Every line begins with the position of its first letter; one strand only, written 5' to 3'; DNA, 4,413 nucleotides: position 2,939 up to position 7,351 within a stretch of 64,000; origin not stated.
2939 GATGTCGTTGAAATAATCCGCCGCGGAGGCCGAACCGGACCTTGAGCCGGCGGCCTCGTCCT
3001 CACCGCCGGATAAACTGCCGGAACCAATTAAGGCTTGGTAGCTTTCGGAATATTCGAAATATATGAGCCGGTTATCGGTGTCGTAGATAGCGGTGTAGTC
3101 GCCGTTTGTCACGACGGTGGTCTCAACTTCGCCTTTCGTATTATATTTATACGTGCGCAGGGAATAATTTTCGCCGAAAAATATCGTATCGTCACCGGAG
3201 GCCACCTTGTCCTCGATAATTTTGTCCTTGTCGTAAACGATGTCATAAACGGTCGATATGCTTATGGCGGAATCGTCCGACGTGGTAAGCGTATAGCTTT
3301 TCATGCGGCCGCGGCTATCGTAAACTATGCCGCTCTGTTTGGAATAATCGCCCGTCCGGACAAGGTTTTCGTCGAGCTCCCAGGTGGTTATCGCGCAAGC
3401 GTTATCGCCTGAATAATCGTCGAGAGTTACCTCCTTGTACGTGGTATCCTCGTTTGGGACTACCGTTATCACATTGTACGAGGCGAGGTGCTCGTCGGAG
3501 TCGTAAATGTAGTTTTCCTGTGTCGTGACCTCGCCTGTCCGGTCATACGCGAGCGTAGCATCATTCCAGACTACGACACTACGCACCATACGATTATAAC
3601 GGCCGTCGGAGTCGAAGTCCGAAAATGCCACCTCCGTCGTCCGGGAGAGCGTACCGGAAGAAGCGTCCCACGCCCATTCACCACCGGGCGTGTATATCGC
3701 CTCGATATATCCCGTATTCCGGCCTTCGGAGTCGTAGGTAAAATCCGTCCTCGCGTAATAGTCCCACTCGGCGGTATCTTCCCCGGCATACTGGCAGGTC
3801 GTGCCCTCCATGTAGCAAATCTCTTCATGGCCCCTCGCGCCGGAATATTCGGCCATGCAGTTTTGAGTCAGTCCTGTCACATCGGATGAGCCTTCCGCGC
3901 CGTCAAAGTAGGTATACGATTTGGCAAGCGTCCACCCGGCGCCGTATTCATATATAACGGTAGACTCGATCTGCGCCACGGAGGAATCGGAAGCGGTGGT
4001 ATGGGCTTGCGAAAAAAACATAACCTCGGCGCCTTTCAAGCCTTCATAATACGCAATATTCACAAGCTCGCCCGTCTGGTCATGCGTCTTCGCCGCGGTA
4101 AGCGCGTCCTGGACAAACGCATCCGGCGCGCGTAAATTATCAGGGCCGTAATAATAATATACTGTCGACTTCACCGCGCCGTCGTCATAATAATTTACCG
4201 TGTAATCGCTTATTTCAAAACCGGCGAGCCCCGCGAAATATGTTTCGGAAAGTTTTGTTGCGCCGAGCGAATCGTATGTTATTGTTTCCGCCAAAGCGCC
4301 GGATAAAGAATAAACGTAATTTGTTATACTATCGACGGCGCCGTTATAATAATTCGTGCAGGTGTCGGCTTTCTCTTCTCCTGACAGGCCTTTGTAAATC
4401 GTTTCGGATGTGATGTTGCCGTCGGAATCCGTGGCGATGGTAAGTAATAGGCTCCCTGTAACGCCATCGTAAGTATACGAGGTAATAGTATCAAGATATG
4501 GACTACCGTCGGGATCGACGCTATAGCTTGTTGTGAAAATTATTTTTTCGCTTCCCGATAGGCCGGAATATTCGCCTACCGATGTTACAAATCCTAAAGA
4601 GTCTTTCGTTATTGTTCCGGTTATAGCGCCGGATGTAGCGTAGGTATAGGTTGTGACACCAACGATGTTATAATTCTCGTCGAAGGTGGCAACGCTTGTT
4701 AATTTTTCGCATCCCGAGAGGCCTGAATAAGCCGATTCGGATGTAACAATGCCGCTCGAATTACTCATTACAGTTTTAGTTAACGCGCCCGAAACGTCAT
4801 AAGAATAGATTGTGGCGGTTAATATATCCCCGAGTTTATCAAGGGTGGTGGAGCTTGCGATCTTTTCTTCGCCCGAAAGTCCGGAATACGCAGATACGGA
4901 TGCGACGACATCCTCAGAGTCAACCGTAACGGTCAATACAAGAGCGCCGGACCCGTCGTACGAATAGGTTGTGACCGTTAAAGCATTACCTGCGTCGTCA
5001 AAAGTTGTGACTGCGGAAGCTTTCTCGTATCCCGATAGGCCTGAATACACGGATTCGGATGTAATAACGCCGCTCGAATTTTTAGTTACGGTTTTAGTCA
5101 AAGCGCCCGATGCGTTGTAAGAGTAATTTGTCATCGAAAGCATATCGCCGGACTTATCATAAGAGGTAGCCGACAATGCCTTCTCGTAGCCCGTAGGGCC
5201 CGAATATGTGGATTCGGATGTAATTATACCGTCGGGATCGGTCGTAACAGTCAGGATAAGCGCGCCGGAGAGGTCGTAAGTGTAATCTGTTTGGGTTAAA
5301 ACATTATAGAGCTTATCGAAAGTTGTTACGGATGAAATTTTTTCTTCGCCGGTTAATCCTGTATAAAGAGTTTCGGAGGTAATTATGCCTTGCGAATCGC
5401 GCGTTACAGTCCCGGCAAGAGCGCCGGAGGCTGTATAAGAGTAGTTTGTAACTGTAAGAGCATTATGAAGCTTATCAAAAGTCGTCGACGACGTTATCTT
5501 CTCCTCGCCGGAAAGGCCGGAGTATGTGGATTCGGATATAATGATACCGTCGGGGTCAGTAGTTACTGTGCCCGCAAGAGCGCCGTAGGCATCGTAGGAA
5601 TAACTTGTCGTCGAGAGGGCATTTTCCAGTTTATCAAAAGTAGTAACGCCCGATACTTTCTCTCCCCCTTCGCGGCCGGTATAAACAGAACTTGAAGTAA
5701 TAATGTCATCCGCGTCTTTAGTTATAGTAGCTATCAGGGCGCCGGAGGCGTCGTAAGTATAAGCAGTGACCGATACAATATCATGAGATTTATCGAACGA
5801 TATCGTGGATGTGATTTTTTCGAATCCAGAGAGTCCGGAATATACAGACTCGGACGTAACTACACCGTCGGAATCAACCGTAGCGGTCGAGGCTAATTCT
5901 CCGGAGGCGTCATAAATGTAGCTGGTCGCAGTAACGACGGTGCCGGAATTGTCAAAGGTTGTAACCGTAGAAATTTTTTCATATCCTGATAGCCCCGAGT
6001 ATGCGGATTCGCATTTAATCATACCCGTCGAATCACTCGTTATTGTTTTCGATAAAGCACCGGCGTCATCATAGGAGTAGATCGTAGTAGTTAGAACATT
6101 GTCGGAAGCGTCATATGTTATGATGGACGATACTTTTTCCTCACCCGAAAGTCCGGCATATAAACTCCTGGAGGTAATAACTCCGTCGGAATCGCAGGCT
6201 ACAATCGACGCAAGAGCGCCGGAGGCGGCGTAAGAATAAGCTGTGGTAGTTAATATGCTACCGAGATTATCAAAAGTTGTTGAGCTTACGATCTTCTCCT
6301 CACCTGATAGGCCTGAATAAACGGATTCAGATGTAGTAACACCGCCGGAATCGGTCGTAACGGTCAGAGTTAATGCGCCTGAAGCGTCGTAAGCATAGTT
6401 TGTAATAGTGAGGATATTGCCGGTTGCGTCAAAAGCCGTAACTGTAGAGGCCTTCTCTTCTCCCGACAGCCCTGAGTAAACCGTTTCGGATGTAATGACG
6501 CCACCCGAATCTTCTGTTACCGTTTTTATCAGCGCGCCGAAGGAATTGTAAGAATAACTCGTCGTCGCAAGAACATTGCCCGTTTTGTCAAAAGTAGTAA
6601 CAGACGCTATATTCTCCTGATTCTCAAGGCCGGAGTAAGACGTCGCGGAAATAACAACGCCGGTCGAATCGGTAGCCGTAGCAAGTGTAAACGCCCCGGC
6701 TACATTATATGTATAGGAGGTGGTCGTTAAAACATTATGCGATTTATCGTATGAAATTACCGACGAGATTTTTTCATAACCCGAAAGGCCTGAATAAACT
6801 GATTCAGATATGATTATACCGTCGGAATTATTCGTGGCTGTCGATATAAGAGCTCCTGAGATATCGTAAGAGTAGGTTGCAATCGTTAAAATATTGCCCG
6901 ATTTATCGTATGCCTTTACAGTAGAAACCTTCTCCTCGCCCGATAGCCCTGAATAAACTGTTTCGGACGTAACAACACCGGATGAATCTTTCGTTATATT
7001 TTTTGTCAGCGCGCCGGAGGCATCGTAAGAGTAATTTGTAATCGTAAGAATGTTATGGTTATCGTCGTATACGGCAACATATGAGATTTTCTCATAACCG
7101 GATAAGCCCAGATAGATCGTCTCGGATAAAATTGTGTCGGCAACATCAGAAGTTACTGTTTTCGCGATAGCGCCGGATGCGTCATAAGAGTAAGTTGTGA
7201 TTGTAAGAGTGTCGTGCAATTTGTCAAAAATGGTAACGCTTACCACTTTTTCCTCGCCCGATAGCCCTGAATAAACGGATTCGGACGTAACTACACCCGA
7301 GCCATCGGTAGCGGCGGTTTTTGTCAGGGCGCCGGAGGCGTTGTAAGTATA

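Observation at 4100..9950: About 37 head-to-tail 53-aa units form a strictly periodic array inside the giant protein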

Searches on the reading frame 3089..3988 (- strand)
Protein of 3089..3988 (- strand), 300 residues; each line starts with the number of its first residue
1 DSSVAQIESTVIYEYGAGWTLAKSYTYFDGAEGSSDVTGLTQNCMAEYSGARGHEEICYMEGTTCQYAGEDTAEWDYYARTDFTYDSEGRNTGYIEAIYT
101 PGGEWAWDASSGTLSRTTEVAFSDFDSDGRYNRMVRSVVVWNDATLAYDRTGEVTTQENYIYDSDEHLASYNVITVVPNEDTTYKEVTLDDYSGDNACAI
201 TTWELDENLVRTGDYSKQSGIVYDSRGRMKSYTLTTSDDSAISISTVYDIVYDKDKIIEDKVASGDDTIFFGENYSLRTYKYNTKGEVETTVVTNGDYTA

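Call 72: find_related_loci(query=A5, collection=genome_contigs, flank=10000)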
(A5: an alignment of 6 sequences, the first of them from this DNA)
Query A5 (300 aa) in genome_contigs; peptide patterns used: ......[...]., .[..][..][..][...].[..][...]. (x = any residue, [..] = any of these).
51 stretches matched a pattern; 6 encode a relative of the query (tblastn E <= 1e-3); 6 distinct loci.
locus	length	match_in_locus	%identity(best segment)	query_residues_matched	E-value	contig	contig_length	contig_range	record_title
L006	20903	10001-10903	51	1-300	1e-95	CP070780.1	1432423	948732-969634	MAG: Candidatus Omnitrophota bacterium isolate bin17 chromosome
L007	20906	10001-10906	50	1-300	3e-94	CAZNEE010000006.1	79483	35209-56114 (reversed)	MAG TPA_asm: uncultured Planctomycetia bacterium isolate binchicken_co334_196 genome assembly, contig: NODE_415_length_7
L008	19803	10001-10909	46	6-300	2e-86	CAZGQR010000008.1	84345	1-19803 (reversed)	MAG TPA_asm: uncultured Planctomycetia bacterium isolate binchicken_co334_155 genome assembly, contig: NODE_367_length_8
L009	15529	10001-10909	45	1-300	5e-80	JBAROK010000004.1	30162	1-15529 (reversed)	MAG: Candidatus Omnitrophota bacterium isolate MFD13429_ilm_asm_bin15 k127_78143, whole genome shotgun sequence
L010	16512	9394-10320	42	1-300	2e-74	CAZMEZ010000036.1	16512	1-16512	MAG TPA_asm: uncultured Planctomycetia bacterium isolate SRP141376_co1_78 genome assembly, contig: NODE_7127_length_1651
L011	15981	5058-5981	43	1-300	1e-76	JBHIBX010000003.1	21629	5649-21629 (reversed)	MAG: Candidatus Omnitrophota bacterium isolate FS_3_bin.19 NODE_88_length_21629_cov_4.563502, whole genome shotgun seque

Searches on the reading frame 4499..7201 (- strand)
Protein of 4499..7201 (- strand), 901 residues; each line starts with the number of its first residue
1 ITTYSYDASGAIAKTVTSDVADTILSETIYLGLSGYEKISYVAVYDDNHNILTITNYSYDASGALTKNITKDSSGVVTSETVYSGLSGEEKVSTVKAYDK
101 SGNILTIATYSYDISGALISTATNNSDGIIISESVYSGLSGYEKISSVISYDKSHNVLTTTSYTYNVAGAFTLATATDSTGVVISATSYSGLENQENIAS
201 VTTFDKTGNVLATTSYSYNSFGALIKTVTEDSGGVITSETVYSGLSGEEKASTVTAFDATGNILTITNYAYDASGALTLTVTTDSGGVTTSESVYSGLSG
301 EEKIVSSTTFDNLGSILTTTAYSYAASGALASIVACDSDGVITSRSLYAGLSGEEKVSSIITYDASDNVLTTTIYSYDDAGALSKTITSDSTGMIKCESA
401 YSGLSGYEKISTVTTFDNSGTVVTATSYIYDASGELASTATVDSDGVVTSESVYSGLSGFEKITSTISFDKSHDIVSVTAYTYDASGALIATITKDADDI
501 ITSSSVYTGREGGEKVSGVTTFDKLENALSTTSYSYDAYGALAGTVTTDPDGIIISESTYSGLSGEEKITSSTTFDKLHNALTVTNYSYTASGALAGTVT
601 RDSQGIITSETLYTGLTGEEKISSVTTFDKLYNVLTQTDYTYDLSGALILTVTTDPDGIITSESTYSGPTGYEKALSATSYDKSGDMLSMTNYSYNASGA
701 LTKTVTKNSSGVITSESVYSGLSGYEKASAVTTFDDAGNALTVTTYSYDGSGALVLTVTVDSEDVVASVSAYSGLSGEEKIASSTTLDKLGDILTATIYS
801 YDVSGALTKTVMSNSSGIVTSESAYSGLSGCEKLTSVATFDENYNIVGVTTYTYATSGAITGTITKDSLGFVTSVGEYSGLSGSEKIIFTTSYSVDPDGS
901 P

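Call 51: predict_structure(alignment_id=A4)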
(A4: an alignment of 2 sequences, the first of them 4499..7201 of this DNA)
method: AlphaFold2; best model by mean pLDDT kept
length: 901 residues; sequences in the alignment: 2
mean_pLDDT: 74.7   pTM: 0.38
mean pLDDT of the five models: 74.7, 70.5, 61.5, 56.2, 51.9
residues with pLDDT >= 90: 6; 70-90: 663; 50-70: 208; < 50: 24
segments of 3 or more residues with pLDDT < 50: 510-512, 563-565, 669-672, 883-886
pLDDT, mean of each block of 10 residues (from residue 1): 80 84 84 65 82 85 80 84 67 81 81 75 79 75 73 75 71 78 78 61 78 81 78 80 62 79 81 72 80 70 75 79 72 80 77 67 79 79 80 80 62 79 80 75 79 67 77 79 74 79 74 67 77 75 78 79 60 76 78 72 77 62 76 78 71 79 70 68 79 73 81 80 61 79 77 73 75 61 75 77 72 79 70 74 77 72 77 71 53 59 52
secondary structure, 60 per line:
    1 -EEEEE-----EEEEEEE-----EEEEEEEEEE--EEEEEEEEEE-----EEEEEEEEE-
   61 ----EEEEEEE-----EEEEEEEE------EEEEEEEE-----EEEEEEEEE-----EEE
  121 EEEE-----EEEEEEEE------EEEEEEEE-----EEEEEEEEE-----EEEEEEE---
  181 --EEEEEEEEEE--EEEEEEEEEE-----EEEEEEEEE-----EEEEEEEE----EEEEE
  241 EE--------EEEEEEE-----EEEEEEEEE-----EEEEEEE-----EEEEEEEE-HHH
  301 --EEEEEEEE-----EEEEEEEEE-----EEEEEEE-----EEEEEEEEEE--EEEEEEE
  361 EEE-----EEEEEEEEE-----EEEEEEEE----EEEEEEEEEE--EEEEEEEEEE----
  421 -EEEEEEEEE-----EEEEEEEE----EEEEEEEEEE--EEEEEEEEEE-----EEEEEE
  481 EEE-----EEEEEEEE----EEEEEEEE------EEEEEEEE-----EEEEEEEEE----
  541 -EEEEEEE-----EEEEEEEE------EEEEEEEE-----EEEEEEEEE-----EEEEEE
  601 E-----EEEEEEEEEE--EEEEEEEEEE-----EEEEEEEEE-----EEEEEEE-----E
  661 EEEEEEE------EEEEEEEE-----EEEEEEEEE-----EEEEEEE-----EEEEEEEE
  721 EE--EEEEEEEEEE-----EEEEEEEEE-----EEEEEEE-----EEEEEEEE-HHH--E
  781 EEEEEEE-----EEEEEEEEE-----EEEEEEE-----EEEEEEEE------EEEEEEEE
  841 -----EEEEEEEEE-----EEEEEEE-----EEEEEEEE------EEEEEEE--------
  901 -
elements in order (helices of 4 or more, strands of 3 or more residues): E2-6 E12-18 E24-33 E36-45 E51-59 E65-71 E77-84 E91-98 E104-112 E118-124 E130-137 E144-151 E157-165 E171-177 E183-192 E195-204 E210-218 E224-231 E236-242 E251-257 E263-271 E277-283 E289-296 E303-310 E316-324 E330-336 E342-351 E354-363 E369-377 E383-390 E395-404 E407-416 E422-430 E436-443 E448-457 E460-469 E475-483 E489-496 E501-508 E515-522 E528-536 E542-548 E554-561 E568-575 E581-589 E595-601 E607-616 E619-628 E634-642 E648-654 E660-667 E674-681 E687-695 E701-707 E713-722 E725-734 E740-748 E754-760 E766-773 E780-787 E793-801 E807-813 E819-826 E833-840 E846-854 E860-866 E872-879 E886-892

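Call 53: fold_search(model_id=the predicted structure, library=pdb)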
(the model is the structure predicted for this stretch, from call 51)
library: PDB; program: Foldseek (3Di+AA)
matches with E <= 10: 845; with E <= 0.001: 99
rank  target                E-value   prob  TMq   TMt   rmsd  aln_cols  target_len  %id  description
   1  7q97_A                8.0e-33  1.00  0.14  0.13  45.4       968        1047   16  Structure of the bacterial type VI secretion system effector RhsA. (released 2021-12-22)
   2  8qja_D                5.2e-30  1.00  0.14  0.13  44.1      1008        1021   15  T6SS-linked Rhs repeat protein - Advenella mimigardefordensis VgrG-Rhs core (released 2024-09-25)
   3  8qjd_B                1.4e-29  1.00  0.14  0.13  45.0       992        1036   14  T6SS-linked Rhs repeat protein - Salmonella bongori Rhs-core domain (released 2024-09-25)
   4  8qja_B                6.3e-29  1.00  0.14  0.13  45.1       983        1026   14  T6SS-linked Rhs repeat protein - Advenella mimigardefordensis VgrG-Rhs core (released 2024-09-25)
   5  8qja_A                7.2e-29  1.00  0.12  0.11  43.3       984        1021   14  T6SS-linked Rhs repeat protein - Advenella mimigardefordensis VgrG-Rhs core (released 2024-09-25)
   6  8qja_C                8.6e-29  1.00  0.14  0.13  48.2       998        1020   15  T6SS-linked Rhs repeat protein - Advenella mimigardefordensis VgrG-Rhs core (released 2024-09-25)
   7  8cp6_B                1.9e-28  1.00  0.15  0.13  46.1      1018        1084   15  Type six secretion system exported effector 5 (Tse5) (released 2023-12-06)
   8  8qjc                  2.2e-28  1.00  0.15  0.13  47.2       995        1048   16  T6SS-linked Rhs repeat protein - Salmonella bongori Rhs-core domain with toxin domain (released 2024-09-25)
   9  8qjb_A                3.0e-28  1.00  0.15  0.13  47.9       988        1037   15  T6SS-linked Rhs repeat protein - Salmonella bongori Rhs-core domain extended N-terminus (released 2024-09-25)
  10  8uy4_A                4.9e-28  1.00  0.14  0.10  46.3      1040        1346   13  Acinetobacter baumannii Tse15 Rhs effector (released 2024-10-09)
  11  7pq5                  1.3e-27  1.00  0.17  0.15  48.1       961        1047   13  Photorhabdus laumondii T6SS-associated Rhs protein carrying the Tre23 toxin domain (released 2021-12-01)
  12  8uxt                  2.9e-27  1.00  0.14  0.10  45.8      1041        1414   14  Acinetobacter baumannii Tse15 Rhs effector, toxin cleavage mutant (D1369N, D1391N) (released 2024-10-09)
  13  8h8b                  1.9e-25  1.00  0.16  0.14  45.4       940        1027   16  Type VI secretion system effector RhsP in its pre-autoproteolysis and monomeric form (released 2023-01-18)
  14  8h8a_A                8.9e-25  1.00  0.15  0.14  46.4      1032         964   14  Type VI secretion system effector RhsP in its post-autoproteolysis and monomeric form (released 2023-01-18)
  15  8fia_A                9.7e-25  1.00  0.12  0.07  46.5       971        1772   14  The structure of fly Teneurin self assembly (released 2023-05-03)
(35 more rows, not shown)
